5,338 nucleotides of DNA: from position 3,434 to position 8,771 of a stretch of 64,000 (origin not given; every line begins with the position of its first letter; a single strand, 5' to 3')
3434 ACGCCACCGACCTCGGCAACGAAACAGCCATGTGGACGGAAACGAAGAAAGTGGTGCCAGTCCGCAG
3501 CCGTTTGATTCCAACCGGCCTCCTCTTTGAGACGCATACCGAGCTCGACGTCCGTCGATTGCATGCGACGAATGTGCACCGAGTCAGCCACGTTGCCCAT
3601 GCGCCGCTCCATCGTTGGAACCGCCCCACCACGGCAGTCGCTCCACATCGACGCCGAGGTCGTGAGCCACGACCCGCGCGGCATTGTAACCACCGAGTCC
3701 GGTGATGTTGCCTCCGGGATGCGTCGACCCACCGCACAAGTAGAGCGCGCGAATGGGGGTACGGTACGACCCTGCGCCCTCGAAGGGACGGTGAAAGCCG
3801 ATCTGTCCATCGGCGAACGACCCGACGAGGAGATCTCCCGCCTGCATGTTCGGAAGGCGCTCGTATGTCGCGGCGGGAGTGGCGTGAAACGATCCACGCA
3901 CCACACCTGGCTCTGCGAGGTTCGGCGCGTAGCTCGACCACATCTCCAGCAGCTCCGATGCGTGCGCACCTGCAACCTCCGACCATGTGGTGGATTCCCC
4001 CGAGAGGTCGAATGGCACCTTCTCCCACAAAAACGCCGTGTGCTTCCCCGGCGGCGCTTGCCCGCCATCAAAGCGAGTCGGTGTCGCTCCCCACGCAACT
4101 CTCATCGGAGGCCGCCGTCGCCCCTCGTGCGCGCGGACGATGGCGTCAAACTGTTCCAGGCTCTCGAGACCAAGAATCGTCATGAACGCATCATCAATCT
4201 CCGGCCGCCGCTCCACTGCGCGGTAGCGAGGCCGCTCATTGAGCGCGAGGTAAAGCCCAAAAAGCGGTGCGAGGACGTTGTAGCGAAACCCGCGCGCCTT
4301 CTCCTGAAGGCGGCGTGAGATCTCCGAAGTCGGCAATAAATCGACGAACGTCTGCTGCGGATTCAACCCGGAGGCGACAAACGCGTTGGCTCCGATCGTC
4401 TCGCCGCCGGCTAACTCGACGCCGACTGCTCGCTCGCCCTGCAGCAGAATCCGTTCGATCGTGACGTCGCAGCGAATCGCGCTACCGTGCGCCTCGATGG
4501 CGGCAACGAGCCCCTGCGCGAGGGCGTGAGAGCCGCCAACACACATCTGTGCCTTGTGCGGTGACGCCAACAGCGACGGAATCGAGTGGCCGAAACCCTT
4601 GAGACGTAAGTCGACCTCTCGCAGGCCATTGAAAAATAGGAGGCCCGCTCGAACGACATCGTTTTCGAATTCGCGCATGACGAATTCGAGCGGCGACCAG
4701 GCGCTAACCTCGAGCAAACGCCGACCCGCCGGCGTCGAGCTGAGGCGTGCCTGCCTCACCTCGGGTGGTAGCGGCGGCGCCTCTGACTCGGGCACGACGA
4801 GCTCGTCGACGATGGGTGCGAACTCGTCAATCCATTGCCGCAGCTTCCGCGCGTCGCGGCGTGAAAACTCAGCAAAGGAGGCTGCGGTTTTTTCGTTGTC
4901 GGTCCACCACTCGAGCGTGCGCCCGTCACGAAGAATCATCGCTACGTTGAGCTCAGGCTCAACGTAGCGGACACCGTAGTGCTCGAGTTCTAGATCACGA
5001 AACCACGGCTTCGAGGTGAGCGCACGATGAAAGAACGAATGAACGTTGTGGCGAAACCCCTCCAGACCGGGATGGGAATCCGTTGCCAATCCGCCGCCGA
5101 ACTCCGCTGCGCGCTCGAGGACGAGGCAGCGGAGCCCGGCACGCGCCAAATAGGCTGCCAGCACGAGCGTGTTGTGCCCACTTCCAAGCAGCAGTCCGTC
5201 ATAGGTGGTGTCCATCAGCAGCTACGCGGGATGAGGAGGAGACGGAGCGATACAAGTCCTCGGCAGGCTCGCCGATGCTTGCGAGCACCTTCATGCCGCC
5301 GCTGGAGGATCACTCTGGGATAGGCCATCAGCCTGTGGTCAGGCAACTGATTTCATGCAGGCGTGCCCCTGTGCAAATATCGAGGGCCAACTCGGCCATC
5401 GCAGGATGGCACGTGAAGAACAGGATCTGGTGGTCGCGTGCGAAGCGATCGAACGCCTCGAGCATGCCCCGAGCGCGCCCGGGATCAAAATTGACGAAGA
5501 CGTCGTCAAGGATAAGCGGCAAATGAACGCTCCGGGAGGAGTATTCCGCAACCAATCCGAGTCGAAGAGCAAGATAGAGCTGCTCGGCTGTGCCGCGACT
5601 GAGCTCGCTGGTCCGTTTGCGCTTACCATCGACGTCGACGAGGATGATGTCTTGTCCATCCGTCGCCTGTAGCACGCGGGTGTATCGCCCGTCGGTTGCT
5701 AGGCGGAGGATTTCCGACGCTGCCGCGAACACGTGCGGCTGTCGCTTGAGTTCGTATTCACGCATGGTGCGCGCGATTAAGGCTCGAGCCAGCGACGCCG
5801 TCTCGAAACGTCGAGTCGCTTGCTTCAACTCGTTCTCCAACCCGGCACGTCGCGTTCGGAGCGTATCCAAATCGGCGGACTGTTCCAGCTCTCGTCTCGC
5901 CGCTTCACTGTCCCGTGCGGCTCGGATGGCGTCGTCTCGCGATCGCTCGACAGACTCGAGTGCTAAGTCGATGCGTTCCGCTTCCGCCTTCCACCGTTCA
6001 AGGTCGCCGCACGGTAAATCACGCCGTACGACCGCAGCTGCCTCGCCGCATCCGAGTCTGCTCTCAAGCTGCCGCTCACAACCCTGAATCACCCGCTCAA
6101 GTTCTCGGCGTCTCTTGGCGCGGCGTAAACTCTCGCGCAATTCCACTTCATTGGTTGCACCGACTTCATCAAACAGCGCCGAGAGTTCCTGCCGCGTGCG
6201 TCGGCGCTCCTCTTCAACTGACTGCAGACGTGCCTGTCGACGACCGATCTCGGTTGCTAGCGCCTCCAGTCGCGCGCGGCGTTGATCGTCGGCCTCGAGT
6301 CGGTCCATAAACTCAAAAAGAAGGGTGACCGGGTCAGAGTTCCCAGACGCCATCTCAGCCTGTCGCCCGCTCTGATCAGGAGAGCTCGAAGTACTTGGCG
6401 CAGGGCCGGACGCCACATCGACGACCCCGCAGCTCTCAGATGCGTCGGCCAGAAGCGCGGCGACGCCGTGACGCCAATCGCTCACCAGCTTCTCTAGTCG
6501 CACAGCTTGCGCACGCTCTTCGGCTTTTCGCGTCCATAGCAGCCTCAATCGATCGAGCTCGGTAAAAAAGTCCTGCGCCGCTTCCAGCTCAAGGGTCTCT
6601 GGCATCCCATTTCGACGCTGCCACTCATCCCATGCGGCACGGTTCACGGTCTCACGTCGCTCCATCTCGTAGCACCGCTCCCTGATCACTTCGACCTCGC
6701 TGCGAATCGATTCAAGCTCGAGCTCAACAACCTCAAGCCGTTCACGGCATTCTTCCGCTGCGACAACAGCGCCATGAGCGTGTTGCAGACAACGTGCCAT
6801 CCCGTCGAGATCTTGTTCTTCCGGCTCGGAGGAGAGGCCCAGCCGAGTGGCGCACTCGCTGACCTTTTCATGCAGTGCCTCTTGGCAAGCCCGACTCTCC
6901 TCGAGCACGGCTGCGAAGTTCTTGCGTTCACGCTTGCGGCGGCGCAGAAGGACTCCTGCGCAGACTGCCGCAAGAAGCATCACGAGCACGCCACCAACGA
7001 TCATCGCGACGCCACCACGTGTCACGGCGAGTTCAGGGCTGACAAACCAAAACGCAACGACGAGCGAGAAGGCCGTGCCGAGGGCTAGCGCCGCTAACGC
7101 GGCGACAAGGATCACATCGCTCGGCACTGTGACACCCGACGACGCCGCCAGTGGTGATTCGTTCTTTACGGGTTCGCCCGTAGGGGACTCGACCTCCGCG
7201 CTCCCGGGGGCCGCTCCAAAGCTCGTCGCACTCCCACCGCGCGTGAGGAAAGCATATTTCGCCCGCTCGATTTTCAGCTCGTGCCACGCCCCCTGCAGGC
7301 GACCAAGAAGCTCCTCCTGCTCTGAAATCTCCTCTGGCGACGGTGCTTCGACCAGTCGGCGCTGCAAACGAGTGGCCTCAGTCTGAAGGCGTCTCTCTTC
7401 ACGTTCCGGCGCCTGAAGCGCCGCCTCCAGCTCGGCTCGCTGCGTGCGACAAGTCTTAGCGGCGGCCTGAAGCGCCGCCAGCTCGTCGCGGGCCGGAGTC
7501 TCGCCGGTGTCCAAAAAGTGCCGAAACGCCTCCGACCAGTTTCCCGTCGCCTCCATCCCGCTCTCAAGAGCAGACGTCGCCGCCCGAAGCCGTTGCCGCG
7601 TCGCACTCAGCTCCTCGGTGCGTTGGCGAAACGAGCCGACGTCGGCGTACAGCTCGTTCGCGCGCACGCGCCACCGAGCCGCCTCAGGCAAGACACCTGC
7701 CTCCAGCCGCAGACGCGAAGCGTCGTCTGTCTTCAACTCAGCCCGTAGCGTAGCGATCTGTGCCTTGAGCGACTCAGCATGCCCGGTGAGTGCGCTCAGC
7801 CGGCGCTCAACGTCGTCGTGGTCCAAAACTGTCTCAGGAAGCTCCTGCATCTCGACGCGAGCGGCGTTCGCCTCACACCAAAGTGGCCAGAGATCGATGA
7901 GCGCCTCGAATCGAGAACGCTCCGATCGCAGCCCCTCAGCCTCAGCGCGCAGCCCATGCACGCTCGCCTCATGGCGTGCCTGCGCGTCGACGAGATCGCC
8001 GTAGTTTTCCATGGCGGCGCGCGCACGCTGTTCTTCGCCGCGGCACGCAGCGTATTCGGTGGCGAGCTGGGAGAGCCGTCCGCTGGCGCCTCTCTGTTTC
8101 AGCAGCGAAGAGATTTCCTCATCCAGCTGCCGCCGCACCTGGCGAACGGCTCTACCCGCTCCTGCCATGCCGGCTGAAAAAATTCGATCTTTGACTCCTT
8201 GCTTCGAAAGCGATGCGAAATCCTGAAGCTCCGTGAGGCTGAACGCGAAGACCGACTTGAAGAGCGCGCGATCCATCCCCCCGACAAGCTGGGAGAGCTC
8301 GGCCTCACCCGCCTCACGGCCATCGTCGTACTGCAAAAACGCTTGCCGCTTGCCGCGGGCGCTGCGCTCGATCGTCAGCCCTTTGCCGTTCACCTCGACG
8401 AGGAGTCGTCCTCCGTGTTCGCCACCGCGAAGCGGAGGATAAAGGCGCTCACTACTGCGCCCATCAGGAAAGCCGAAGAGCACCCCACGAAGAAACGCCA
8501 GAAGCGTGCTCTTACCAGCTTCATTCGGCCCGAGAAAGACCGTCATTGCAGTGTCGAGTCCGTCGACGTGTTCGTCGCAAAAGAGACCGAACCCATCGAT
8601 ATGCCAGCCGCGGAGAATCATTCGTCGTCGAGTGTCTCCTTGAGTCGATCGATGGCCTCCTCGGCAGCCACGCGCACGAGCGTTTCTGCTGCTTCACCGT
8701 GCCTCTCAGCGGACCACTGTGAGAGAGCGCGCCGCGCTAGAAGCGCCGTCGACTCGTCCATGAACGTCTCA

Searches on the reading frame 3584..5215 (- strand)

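Call 9: search_protein_families(library=pfam, proteins=[window:3584-5215:-], max_evalue=0.001)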
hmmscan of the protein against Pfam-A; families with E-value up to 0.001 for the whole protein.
window:3584-5215:- (543 aa): 3 families
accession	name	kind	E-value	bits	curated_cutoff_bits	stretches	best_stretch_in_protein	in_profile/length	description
PF13450.12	NAD_binding_8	-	1.2e-07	32.4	21.9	1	11-62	3-53/68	NAD(P)-binding Rossmann-like domain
PF01266.30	DAO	-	7.2e-05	22.9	27.9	0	230-297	149-215/353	FAD dependent oxidoreductase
PF01593.30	Amino_oxidase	-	0.00059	19.7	19.8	1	17-288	4-260/443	Flavin containing amine oxidoreductase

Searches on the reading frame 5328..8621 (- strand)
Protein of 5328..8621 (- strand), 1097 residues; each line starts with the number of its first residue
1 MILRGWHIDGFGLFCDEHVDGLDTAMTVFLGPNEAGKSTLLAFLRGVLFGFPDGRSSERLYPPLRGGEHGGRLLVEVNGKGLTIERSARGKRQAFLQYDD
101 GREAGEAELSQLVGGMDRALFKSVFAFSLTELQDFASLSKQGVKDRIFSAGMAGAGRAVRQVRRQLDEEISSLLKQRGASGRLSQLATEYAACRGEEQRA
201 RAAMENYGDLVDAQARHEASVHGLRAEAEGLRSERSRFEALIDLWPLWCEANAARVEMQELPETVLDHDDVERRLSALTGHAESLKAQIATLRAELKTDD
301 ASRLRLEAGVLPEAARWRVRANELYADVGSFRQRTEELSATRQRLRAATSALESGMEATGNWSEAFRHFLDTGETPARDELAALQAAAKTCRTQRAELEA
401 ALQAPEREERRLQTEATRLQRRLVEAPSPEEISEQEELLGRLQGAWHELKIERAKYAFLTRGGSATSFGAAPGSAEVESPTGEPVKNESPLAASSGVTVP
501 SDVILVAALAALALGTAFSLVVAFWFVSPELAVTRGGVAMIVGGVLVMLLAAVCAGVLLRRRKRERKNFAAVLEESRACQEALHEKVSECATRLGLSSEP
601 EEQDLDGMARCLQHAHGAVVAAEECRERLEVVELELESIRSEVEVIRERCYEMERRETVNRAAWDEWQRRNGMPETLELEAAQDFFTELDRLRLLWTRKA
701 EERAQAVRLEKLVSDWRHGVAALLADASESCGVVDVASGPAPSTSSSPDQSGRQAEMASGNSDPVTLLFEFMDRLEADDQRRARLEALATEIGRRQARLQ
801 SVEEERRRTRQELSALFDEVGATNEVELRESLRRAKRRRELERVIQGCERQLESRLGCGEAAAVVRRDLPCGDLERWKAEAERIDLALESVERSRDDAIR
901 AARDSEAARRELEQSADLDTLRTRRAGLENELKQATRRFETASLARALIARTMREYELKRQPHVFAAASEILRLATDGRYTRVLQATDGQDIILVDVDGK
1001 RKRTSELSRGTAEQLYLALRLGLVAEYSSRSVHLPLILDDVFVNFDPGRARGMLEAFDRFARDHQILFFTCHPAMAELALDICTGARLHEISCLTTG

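Call 9: search_protein_families(library=pfam, proteins=[window:5328-8621:-], max_evalue=0.001)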
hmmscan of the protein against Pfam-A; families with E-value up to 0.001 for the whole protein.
window:5328-8621:- (1097 aa): 4 families
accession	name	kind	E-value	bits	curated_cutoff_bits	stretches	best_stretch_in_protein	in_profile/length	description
PF13514.12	AAA_27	-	4.8e-19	69.2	22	1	1-201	1-200/206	AAA domain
PF13476.12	AAA_23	-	1.7e-09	39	27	1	7-256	3-177/201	AAA domain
PF21314.2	TM_ErbB1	-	0.00042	20.4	27.1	1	539-567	3-31/36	Epidermal growth factor receptor transmembrane-juxtamembrane segment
PF13558.12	SbcC_Walker_B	-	0.00099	19.8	27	0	1001-1058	27-89/90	SbcC/RAD50-like, Walker B motif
